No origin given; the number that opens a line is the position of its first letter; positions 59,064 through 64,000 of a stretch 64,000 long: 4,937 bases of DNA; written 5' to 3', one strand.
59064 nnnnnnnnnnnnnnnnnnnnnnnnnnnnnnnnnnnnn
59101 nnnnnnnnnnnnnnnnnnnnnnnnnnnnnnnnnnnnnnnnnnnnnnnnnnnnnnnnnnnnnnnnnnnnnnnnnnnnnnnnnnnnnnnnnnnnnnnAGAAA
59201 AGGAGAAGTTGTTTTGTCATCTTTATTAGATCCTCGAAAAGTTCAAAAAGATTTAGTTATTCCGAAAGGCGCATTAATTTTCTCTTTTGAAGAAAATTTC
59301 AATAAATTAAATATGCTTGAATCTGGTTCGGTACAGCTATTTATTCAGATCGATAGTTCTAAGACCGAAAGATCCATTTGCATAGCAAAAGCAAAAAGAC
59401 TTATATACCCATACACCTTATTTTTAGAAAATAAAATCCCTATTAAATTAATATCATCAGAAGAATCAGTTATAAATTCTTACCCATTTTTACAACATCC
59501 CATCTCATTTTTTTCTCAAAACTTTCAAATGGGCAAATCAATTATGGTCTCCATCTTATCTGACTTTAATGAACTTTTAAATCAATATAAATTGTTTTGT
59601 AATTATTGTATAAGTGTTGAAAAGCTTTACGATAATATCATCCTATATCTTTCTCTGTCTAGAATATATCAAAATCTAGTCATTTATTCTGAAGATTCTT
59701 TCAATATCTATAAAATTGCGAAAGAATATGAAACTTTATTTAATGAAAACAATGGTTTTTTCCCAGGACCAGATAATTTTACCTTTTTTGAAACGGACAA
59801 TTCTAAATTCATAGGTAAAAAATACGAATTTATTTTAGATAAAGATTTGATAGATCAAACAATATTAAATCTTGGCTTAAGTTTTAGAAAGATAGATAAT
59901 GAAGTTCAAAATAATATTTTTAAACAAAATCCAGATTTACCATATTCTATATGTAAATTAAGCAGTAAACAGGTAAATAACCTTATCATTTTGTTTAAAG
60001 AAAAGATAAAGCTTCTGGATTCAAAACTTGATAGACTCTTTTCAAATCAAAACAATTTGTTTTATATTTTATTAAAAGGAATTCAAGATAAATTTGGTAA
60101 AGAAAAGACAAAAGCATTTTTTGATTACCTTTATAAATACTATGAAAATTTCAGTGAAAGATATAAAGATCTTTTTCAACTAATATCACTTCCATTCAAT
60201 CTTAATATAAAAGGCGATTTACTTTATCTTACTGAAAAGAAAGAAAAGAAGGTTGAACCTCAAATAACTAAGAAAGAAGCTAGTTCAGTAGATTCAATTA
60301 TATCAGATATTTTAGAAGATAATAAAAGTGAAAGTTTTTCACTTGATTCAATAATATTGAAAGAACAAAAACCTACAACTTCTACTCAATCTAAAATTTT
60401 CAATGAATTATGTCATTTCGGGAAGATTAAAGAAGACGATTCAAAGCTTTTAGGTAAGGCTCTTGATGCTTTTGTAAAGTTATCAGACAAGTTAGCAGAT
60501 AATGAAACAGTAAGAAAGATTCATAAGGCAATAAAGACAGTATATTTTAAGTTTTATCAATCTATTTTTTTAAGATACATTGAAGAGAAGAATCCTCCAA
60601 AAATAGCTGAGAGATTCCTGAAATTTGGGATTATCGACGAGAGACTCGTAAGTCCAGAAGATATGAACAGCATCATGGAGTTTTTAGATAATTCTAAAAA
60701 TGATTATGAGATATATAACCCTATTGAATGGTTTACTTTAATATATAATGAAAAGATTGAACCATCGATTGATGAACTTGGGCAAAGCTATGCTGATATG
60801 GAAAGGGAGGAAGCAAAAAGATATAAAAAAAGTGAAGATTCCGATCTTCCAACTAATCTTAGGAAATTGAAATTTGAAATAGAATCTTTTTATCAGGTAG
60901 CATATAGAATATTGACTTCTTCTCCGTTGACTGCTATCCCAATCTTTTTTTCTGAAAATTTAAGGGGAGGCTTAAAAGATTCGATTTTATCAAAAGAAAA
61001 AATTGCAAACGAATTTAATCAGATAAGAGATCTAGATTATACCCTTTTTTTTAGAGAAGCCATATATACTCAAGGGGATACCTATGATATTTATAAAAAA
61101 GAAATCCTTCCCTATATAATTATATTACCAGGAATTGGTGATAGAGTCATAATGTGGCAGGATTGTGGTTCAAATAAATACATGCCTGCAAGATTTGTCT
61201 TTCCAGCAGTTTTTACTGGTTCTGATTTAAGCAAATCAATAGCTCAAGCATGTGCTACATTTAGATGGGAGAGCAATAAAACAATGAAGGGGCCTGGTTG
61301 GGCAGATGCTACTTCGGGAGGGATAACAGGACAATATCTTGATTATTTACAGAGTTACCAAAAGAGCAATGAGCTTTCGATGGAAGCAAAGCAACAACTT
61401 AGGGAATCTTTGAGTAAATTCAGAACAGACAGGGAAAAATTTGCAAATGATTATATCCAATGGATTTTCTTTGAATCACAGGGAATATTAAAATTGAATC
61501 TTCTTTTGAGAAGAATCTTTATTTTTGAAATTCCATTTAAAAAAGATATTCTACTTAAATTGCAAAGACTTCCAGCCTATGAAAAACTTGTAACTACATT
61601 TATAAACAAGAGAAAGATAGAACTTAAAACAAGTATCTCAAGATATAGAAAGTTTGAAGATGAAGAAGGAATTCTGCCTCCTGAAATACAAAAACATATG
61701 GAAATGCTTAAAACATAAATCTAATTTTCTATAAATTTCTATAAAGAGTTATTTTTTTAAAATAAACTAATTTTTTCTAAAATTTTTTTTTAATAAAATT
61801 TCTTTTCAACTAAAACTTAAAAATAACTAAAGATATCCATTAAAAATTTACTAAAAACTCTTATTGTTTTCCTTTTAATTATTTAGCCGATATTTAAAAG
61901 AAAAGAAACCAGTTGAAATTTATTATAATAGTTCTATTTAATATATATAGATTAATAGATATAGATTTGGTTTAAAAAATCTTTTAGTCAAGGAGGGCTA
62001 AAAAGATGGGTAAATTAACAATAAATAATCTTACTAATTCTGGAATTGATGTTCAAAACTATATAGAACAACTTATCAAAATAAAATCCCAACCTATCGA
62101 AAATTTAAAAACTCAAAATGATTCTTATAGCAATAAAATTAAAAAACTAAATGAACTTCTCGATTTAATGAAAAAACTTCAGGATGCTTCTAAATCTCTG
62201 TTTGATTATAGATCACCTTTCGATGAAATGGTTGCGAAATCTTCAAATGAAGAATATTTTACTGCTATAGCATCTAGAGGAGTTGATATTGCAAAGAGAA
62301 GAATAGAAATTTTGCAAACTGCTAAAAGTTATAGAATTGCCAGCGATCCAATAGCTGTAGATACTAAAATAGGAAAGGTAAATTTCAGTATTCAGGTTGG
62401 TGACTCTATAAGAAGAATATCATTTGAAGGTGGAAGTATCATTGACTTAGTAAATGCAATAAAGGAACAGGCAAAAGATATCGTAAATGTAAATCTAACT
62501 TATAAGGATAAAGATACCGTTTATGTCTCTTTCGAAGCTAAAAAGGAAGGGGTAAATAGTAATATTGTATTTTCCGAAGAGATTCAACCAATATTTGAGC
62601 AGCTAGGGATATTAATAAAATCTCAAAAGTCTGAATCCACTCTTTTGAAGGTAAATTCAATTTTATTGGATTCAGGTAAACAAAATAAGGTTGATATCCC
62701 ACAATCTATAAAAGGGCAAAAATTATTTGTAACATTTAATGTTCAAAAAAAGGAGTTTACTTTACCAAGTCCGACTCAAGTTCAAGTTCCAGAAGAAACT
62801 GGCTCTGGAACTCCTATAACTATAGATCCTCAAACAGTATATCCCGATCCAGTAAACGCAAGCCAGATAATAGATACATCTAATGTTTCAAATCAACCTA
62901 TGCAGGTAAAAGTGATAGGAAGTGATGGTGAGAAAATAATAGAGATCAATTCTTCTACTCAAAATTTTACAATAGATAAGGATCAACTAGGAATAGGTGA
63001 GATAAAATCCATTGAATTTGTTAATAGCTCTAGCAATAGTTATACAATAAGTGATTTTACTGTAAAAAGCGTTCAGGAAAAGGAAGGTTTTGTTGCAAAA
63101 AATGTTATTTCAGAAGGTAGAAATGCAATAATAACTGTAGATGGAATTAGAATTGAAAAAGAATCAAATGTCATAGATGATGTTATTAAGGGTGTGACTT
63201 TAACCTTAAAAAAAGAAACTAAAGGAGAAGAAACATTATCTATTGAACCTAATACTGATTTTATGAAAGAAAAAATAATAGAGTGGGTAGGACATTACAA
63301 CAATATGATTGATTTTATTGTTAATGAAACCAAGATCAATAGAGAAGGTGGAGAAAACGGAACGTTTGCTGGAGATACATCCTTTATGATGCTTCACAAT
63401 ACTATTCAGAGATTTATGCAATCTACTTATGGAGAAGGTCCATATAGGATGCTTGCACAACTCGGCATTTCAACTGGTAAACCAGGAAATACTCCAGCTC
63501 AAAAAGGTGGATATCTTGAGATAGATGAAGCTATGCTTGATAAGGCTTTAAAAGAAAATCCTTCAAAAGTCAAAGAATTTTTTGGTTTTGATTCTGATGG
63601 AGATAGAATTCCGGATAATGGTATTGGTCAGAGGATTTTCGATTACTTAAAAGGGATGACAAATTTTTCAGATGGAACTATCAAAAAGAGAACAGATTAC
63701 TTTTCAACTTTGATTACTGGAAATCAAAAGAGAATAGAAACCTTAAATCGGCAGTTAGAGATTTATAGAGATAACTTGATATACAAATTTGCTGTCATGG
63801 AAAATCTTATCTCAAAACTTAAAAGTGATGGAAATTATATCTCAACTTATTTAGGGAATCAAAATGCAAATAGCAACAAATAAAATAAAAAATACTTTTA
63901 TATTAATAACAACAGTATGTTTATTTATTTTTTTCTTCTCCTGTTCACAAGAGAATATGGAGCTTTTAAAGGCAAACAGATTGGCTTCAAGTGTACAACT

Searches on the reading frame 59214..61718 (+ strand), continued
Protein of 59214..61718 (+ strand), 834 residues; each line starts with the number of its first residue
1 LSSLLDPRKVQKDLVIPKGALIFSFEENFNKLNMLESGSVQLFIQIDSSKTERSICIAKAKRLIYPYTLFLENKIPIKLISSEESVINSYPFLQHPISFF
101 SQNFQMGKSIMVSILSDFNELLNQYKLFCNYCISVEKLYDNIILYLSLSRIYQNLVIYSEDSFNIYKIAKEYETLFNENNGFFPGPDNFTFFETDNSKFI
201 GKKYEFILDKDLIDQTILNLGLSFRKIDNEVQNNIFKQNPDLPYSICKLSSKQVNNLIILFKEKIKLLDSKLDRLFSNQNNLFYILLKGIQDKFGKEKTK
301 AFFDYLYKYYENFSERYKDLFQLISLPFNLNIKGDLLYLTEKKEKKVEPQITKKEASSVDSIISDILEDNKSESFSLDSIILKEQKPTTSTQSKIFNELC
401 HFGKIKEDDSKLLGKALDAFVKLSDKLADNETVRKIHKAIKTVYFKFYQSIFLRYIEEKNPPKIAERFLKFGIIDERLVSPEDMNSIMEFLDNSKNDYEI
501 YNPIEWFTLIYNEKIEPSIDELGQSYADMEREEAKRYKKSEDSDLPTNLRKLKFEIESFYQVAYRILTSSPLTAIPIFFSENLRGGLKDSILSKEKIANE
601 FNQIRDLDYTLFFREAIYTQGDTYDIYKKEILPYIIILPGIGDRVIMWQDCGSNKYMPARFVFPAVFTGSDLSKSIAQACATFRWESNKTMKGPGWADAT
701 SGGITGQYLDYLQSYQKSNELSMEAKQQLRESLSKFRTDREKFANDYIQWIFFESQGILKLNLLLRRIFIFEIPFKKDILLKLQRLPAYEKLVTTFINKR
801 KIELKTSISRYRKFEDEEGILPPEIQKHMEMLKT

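Call 80: search_solved_structures(query=A4, max_evalue=1, show_alignments=0)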
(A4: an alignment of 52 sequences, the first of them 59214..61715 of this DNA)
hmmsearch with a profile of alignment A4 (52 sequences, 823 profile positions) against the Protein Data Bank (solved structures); distinct sequences matched with E-value up to 1: 210 (the best 60 are shown).
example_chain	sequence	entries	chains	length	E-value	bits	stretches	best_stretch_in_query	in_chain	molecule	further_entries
5dyk_A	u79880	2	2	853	6.8e-13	51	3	12-120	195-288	CGMP-dependent protein kinase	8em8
5ezr_A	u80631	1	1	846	1.5e-12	49.9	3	14-121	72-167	cGMP-dependent protein kinase, putative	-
4rz7_A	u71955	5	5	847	1.5e-12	49.9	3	14-121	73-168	cGMP-dependent protein kinase, putative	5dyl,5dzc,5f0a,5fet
9p74_A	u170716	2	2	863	1.6e-12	49.8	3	14-121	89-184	cGMP-dependent protein kinase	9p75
3j4q_B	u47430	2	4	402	2.2e-12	49.4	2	11-96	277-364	cAMP-dependent protein kinase type II-alpha regulatory subunit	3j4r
2qvs_B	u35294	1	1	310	1.3e-11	46.8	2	11-96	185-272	cAMP-dependent protein kinase type II-alpha regulatory subunit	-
9d2f_b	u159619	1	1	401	2.2e-11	46.1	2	11-96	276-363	cAMP-dependent protein kinase type II-alpha regulatory subunit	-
5kbf_A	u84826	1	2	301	8.4e-11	44.1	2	11-120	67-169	CAMP-dependent protein kinase regulatory subunit, putative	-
3qop_A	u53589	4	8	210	4.2e-10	41.8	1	12-131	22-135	Catabolite gene activator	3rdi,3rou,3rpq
4bh9_A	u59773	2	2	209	5e-10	41.6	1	12-132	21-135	cAMP-activated global transcriptional regulator CRP | CAMP RECEPTOR PROTEIN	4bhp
1hw5_A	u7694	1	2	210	1e-09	40.5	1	12-132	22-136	CATABOLITE GENE ACTIVATOR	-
4i02_A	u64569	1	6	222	1.3e-09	40.2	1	12-132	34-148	Catabolite gene activator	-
1o3q_A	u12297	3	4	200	1.3e-09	40.2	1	12-131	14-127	CATABOLITE GENE ACTIVATOR PROTEIN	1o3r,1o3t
1cgp_A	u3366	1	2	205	1.4e-09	40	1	12-131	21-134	PROTEIN (CATABOLITE GENE ACTIVATOR PROTEIN (CAP))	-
1o3s_A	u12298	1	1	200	1.5e-09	40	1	12-131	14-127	CATABOLITE GENE ACTIVATOR PROTEIN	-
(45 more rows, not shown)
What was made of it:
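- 59214..61718 (+): 834-aa second CNB-family protein ('p834'): degenerate N-terminal CNB plus long helix, then about 700 aa of unknown fold. The family profile's positions 12-132 align with CAP 21-135 (call 80).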

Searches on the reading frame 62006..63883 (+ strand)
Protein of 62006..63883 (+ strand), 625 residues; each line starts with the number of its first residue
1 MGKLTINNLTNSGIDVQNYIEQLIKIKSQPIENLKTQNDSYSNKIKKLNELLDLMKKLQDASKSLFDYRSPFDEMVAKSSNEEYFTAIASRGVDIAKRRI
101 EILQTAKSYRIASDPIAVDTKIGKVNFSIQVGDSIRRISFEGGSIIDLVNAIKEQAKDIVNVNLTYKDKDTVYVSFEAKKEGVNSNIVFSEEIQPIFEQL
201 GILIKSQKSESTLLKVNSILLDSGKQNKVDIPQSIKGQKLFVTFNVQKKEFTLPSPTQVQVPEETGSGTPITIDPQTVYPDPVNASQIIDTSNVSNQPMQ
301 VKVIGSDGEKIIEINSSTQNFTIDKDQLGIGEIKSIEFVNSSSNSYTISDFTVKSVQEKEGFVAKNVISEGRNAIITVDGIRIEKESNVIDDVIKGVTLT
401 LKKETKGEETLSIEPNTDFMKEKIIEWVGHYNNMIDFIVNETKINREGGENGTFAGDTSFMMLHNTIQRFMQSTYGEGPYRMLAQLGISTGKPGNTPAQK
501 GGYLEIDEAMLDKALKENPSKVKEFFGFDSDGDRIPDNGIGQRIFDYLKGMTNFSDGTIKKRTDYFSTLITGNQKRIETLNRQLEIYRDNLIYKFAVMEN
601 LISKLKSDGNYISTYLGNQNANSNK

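Call 3: search_protein_families(library=pfam, proteins=[window:62006-63883:+], max_evalue=0.1)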
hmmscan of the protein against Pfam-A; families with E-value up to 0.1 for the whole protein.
window:62006-63883:+ (625 aa): 3 families
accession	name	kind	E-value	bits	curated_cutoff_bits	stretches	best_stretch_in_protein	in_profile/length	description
PF07195.17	FliD_C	-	1.3e-54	185.6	25.4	1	371-606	1-235/236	Flagellar hook-associated protein 2 C-terminus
PF02465.23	FliD_N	-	2.8e-17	63.6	24.8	1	12-108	1-96/97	Flagellar hook-associated protein 2 N-terminus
PF15456.11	Uds1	-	0.013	16.1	28.8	1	30-104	22-95/123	Up-regulated During Septation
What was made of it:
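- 62006..63883 (+): fliD (flagellar filament cap). PF07195 E=1.3e-54 and PF02465 E=2.8e-17 (call 3).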

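Call 4: search_protein_families(library=ncbifam, proteins=[window:62006-63883:+], max_evalue=0.1)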
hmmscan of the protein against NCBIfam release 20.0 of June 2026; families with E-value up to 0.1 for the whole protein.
window:62006-63883:+ (625 aa): 5 families
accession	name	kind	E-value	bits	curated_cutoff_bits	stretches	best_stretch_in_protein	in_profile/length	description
NF005188.0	PRK06664.1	equivalog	2.7e-101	339.9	469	1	11-619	10-658/661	flagellar hook-associated protein FliD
NF005955.1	PRK08032.1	equivalog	1.9e-37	129.4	387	2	357-614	211-462/465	flagellar filament capping protein FliD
NF005833.0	PRK07737.1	equivalog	6e-27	94.8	444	3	477-618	356-498/501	flagellar hook-associated protein 2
NF006435.1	PRK08724.1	equivalog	1.1e-23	83.9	580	2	360-608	426-663/672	flagellar filament capping protein FliD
NF009400.1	PRK12765.1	equivalog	3.3e-21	75.5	448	1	347-531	230-401/596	flagellar filament capping protein FliD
